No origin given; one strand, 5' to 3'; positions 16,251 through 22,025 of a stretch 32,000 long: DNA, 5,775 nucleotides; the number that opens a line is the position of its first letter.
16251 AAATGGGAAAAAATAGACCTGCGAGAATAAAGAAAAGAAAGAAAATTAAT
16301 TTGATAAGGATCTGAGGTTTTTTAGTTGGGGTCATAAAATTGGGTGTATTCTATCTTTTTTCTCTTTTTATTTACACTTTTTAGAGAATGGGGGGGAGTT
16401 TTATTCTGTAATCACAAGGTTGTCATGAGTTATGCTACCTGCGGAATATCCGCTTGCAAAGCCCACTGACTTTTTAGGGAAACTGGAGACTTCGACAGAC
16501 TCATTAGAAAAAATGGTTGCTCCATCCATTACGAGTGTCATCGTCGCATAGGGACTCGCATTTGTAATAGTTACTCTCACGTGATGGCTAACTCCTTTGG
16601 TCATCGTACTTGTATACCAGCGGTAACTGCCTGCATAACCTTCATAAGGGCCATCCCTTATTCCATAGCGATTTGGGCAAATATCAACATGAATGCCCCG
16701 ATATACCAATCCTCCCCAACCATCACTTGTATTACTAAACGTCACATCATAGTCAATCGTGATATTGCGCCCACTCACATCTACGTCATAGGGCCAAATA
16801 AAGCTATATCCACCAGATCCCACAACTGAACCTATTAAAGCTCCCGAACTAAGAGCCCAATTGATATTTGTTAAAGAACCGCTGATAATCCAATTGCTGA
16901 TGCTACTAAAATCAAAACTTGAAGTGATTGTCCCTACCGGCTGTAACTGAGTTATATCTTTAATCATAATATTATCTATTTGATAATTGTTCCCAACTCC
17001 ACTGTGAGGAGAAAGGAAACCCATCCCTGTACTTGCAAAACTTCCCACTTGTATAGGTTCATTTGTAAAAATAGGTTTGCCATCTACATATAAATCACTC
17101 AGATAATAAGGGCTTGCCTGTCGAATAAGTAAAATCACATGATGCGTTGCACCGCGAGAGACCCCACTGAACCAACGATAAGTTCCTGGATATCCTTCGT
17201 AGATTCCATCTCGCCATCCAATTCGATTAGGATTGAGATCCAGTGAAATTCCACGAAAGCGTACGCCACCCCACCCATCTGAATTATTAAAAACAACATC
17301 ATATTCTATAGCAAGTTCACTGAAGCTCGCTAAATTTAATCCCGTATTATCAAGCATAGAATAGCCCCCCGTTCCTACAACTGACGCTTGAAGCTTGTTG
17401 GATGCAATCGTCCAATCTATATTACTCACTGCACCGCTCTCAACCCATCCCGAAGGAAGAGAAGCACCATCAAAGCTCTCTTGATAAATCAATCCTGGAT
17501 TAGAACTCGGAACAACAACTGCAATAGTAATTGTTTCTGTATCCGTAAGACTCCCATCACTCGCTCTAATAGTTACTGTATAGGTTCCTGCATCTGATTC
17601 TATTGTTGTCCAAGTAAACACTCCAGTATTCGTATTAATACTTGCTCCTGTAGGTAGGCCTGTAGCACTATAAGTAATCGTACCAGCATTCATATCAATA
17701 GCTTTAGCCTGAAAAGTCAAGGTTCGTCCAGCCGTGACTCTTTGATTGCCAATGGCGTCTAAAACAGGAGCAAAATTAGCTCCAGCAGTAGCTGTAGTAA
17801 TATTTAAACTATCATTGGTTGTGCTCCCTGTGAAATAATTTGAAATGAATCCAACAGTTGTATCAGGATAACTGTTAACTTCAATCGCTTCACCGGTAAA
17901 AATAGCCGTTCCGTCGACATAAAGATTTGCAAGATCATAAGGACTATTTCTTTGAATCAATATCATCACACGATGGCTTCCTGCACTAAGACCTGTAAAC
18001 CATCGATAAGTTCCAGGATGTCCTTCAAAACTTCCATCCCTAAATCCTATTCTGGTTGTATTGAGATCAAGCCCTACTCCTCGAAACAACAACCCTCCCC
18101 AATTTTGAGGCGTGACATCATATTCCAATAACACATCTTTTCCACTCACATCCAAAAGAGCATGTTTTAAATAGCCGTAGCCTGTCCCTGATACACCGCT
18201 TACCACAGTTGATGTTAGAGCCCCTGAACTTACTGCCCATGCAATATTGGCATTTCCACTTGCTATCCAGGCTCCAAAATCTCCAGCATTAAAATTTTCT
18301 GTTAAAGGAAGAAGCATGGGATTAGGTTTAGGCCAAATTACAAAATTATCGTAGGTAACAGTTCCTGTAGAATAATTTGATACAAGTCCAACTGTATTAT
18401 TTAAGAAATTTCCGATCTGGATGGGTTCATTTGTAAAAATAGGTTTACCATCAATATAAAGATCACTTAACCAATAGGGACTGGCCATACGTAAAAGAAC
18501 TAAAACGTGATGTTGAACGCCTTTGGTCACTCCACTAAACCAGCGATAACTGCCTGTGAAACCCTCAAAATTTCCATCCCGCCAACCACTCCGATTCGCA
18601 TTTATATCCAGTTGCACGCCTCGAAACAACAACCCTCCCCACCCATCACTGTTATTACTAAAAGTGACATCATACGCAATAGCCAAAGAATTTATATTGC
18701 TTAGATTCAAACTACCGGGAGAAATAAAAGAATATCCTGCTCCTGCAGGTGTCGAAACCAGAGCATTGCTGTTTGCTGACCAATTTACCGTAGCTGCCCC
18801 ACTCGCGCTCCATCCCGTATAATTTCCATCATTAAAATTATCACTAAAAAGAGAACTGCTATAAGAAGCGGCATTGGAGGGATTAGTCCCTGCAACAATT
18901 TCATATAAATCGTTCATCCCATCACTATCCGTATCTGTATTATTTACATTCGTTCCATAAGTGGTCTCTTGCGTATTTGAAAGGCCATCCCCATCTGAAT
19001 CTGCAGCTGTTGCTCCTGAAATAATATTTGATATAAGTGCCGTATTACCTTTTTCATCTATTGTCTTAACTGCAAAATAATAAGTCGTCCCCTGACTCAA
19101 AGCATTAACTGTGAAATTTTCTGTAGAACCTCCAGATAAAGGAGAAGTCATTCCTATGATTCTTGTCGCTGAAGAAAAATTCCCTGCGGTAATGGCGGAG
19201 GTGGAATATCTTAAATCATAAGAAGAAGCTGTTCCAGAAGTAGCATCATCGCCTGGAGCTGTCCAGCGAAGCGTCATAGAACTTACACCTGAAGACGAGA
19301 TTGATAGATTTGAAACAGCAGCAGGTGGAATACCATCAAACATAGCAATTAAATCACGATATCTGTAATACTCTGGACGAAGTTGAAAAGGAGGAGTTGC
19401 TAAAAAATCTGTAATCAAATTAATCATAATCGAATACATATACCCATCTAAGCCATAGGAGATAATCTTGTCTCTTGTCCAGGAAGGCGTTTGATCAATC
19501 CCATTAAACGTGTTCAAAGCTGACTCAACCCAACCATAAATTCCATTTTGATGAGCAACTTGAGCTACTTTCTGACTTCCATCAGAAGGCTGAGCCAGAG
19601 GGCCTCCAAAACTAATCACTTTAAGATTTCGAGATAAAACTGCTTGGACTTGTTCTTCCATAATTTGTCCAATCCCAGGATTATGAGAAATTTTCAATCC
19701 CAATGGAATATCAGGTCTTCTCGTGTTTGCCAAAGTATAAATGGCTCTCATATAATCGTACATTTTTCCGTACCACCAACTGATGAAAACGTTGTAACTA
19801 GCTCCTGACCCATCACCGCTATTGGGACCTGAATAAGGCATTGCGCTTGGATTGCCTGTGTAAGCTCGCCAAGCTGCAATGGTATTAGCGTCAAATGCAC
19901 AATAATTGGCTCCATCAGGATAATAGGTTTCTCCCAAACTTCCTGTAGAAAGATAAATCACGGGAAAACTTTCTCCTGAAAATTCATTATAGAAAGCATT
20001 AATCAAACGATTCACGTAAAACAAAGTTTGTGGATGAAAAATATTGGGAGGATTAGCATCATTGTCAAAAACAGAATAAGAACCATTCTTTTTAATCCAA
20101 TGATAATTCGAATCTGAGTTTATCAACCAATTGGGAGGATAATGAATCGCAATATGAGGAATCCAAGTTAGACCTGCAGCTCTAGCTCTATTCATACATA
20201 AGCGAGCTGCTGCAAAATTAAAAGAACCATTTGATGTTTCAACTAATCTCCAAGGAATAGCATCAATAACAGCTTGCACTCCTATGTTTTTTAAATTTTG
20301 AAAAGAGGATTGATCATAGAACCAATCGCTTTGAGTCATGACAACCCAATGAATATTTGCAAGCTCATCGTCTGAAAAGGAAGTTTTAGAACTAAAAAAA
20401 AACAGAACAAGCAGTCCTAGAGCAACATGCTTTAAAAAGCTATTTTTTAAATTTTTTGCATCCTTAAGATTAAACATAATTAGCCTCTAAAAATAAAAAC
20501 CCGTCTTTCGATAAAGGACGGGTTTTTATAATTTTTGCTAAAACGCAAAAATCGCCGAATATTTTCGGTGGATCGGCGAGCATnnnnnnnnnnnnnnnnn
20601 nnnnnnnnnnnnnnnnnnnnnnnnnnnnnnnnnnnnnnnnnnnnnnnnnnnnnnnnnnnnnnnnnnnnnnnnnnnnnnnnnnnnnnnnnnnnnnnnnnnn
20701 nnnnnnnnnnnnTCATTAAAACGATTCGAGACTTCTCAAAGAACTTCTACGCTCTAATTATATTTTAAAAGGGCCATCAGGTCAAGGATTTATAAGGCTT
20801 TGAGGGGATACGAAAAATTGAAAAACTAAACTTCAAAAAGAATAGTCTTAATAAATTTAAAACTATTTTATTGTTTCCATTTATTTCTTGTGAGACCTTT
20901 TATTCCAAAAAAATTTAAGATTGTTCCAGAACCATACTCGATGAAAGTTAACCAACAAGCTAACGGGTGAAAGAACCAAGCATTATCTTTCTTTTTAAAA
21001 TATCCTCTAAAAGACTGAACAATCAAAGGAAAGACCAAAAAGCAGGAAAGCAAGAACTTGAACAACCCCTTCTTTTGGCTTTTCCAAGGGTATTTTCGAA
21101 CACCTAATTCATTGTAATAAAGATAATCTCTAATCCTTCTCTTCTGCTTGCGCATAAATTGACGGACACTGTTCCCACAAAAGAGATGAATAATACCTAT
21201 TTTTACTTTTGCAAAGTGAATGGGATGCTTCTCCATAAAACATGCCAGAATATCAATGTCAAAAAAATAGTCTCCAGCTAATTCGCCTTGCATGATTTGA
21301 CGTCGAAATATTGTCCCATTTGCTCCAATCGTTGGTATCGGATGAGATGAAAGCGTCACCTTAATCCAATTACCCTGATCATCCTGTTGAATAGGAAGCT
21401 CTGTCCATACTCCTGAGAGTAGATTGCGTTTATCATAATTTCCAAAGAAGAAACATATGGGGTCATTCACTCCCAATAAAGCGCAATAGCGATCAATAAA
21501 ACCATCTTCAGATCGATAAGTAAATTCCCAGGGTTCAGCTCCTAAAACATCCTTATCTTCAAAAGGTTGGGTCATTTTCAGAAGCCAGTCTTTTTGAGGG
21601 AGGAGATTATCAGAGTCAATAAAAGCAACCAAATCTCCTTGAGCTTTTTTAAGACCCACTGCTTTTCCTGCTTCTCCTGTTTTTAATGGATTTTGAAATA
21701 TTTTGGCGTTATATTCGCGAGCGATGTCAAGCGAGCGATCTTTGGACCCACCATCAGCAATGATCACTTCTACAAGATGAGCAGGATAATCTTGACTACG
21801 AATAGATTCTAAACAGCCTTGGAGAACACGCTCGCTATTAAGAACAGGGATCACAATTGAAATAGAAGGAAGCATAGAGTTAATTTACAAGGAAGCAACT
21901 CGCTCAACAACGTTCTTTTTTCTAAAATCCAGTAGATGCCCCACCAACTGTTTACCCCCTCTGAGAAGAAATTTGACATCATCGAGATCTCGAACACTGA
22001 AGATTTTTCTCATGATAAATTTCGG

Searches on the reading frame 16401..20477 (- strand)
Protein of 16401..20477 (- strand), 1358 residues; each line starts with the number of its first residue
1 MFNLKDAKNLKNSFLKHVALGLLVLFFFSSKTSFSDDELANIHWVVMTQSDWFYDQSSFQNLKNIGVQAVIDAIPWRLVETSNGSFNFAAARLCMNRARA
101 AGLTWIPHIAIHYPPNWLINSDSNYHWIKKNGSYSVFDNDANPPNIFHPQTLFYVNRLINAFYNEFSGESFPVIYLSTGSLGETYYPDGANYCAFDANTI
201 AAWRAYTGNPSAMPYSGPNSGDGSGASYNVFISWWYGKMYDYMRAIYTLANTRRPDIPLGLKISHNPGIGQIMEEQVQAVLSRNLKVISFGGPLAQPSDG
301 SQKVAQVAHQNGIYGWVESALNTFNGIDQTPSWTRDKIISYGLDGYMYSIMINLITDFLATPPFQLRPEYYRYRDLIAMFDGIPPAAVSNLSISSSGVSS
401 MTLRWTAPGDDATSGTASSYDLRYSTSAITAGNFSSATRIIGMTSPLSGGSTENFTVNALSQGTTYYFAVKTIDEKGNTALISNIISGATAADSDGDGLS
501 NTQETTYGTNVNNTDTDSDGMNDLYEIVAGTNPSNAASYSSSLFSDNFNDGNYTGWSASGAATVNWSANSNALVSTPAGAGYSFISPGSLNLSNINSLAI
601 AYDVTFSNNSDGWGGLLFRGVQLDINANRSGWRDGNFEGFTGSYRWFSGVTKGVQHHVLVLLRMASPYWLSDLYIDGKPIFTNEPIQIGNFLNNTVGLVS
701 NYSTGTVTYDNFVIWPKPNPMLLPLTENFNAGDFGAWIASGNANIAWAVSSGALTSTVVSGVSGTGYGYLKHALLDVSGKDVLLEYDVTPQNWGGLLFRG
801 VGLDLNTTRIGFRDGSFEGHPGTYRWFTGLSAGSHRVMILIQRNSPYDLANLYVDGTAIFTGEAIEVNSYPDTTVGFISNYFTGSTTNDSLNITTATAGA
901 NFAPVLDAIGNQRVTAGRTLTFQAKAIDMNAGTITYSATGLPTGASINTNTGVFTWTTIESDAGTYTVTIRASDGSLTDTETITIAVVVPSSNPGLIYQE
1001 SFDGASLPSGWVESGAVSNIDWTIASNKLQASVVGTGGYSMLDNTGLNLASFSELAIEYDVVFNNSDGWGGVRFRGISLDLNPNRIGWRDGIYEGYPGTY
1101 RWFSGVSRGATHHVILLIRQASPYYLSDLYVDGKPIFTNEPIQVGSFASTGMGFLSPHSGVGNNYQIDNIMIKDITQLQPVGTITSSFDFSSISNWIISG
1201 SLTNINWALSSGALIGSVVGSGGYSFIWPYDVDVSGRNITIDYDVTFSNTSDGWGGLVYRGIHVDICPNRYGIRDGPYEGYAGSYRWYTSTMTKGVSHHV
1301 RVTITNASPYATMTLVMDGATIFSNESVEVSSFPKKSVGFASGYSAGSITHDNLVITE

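Call 7: search_protein_families(library=pfam, proteins=[window:16401-20477:-], max_evalue=1)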
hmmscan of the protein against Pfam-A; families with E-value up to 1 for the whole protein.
window:16401-20477:- (1358 aa): 17 families
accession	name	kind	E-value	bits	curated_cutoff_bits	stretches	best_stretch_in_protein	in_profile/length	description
PF05345.18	He_PIG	-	1.4e-14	54.8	24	1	903-987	1-95/96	Putative Ig domain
PF00041.27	fn3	-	3.9e-11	43.4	25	1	387-481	2-76/84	Fibronectin type III domain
PF18884.5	TSP3_bac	-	1.5e-07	31.6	25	2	493-510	1-18/22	Bacterial TSP3 repeat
PF18911.6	PKD_4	-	0.00011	22.6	27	1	901-989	1-85/85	PKD domain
PF17963.7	Big_9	-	0.00018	22.8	23.6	1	901-985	1-88/89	Bacterial Ig domain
PF16656.11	Pur_ac_phosph_N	-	0.00019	22.4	30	1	392-472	7-80/93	Purple acid Phosphatase, N-terminal domain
PF00801.26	PKD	-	0.014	15.8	23.5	1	914-985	11-78/80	PKD domain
PF02449.21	Glyco_hydro_42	-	0.024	14.4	21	1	58-135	15-93/376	Beta-galactosidase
PF18957.6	RibLong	-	0.041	15.1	27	1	912-987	11-92/93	Long Rib domain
PF17137.9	DUF5110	-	0.046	14.2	27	1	946-988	22-69/71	Domain of unknown function (DUF5110)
PF18981.6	InlK_D3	-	0.055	14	25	1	962-989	48-75/75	Internalin K domain (D3/D4)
PF01052.25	FliMN_C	-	0.056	13.8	23.8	0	848-868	41-61/73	Type III flagellar switch regulator (C-ring) FliN C-term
PF01301.25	Glyco_hydro_35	-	0.056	13.5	27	1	41-91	15-62/319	Glycosyl hydrolases family 35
PF10179.15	NDNF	-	0.12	12.9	27.3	1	450-481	86-117/127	Neuron-derived neurotrophic factor, first Fn(III) domain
PF19410.4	DUF5980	-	0.15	12.9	27.1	1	927-987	31-93/97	Family of unknown function (DUF5980)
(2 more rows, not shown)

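Call 8: search_protein_families(library=ncbifam, proteins=[window:16401-20477:-], max_evalue=1)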
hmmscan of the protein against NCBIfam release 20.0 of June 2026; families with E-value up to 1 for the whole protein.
window:16401-20477:- (1358 aa): 8 families
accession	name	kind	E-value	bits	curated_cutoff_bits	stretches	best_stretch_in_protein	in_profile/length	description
TIGR00868.1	hCaCC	subfamily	4.4e-07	28.1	900.85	1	382-485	753-861/863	calcium-activated chloride channel protein 1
NF033765.2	gliding_CglD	equivalog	0.00013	20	400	1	488-526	261-299/1124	adventurous gliding motility lipoprotein CglD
NF047639.1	throspo3_MtsD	equivalog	0.0014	16.8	800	1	483-536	450-503/651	cell-cell cohesion protein MtsD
NF051902.1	GH35_fam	subfamily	0.002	16.9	500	1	54-104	36-86/510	GH35 family beta-galactosidase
NF058595.1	invert_tail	domain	0.03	14.6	37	1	962-987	87-112/113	lipo-invert putative C-terminal anchoring domain-containing protein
TIGR03769.1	P_ac_wall_RPT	domain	0.12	12.9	30.9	1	961-987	10-41/41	TIGR03769 domain-containing protein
NF042425.1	Amuc_1099_fam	equivalog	0.36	10.4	50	1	509-539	123-153/321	Amuc_1099 family pilus-like system protein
NF041762.1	diheme_GEGP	equivalog_domain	0.79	8.8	300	0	510-539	91-120/359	GEGP motif-containing diheme protein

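Call 69: find_encoding_contigs(protein=window:16401-20477:-, flank=10000, max_places=4)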
Protein window:16401-20477:- (1358 aa): 1 contig read that carries it; 1 place shown.
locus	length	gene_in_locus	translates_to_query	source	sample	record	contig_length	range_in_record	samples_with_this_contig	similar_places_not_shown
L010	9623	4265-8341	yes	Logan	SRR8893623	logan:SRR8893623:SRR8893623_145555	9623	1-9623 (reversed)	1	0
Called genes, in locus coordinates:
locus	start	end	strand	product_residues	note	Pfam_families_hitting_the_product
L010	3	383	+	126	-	?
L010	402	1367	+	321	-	PF00535:Glycos_transf_2, PF10111:Glyco_tranf_2_2 (faint), PF13506:Glyco_transf_21 (weak), PF13641:Glyco_tranf_2_3, PF13632:Glyco_trans_2_3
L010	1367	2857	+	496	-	PF02310:B12-binding, PF04055:Radical_SAM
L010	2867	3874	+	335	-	PF00535:Glycos_transf_2, PF13641:Glyco_tranf_2_3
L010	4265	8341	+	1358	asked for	PF00041:fn3, PF18884:TSP3_bac (faint), PF05345:He_PIG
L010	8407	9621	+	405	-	?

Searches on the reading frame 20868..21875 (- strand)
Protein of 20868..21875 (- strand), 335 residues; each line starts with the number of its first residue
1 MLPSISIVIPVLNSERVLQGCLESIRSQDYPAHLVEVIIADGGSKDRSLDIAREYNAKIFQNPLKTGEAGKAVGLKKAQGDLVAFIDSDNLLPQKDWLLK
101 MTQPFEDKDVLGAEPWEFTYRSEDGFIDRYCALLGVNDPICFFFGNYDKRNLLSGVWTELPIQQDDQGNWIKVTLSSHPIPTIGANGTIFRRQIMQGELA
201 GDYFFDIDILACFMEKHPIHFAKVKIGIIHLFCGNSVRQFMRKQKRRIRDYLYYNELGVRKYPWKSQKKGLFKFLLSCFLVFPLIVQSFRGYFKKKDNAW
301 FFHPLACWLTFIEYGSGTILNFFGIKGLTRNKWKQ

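Call 15: search_protein_families(library=pfam, proteins=[window:20868-21875:-], max_evalue=0.001)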
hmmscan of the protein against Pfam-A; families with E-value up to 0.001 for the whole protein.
window:20868-21875:- (335 aa): 3 families
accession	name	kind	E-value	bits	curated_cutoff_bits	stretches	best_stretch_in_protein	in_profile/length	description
PF00535.33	Glycos_transf_2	-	5.1e-22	79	23.3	1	6-110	1-108/168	Glycosyl transferase family 2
PF13641.12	Glyco_tranf_2_3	-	2e-09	38.2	27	1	3-110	1-116/230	Glycosyltransferase like family 2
PF10111.15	Glyco_tranf_2_2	-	0.00015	21.8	27.3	1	6-100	1-101/276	Glycosyltransferase like family 2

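Call 50: search_protein_families(library=ncbifam, proteins=[window:20868-21875:-], max_evalue=0.00001)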
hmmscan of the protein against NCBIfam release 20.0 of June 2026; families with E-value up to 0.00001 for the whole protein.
window:20868-21875:- (335 aa): 15 families
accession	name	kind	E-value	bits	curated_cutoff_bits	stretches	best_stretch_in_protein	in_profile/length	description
TIGR03965.1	mycofact_glyco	equivalog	6.9e-20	71.3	280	1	3-132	74-206/467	mycofactocin biosynthesis glycosyltransferase MftF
TIGR03111.1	glyc2_xrt_Gpos1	hypoth_equivalog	1.4e-16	60.4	363.95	1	2-109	48-160/439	TIGR03111 family XrtG-associated glycosyltransferase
TIGR04283.1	glyco_like_mftF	equivalog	4e-15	56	182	1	5-109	1-102/221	TIGR04283 family arsenosugar biosynthesis glycosyltransferase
NF007482.0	PRK10073.1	equivalog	3.9e-14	52.4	423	1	3-101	6-109/334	glycosyltransferase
NF038302.1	EPS_HpsE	equivalog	2.4e-10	39.9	300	1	5-107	3-113/307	hormogonium polysaccharide biosynthesis glycosyltransferase HpsE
NF010496.0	PRK13915.1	equivalog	5.7e-10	38.8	262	1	4-105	32-142/307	glucosyl-3-phosphoglycerate synthase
NF041875.1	EPS_EpsD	equivalog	4.6e-09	36.1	370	1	5-98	1-97/325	exopolysaccharide biosynthesis glycosyltransferase EpsD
NF047683.1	TeichurnBiosyTuaG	equivalog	1.6e-08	34.5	400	1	3-92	6-99/252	teichuronic acid biosynthesis protein TuaG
NF050050.1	ProtGlycPglI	equivalog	1.6e-08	34.3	500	1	3-93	2-97/306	GalNAc(5)-diNAcBac-PP-undecaprenol beta-1,3-glucosyltransferase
TIGR03937.1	PgaC_IcaA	equivalog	1.9e-08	33.7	422.3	1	2-113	44-158/407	poly-beta-1,6-N-acetyl-D-glucosamine synthase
TIGR04242.1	nodulat_NodC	equivalog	2.3e-08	33.4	550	1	2-110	47-161/395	chitooligosaccharide synthase NodC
NF038299.1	EPS_HpsN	equivalog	8.6e-08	31.5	425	1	3-113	1-114/317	hormogonium polysaccharide biosynthesis glycosyltransferase HpsN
TIGR03469.1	HpnB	hypoth_equivalog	2.4e-06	26.8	379.25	1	2-58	43-98/386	hopene-associated glycosyltransferase HpnB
NF041394.1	GtaseAglG_Halo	equivalog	3.2e-06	26.6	440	1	5-112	3-114/304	glucosyl-dolichyl phosphate glucuronosyltransferase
NF053739.1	GlytfEpsEBac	equivalog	4.1e-06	26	450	1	3-90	1-93/265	glycosyltransferase EpsE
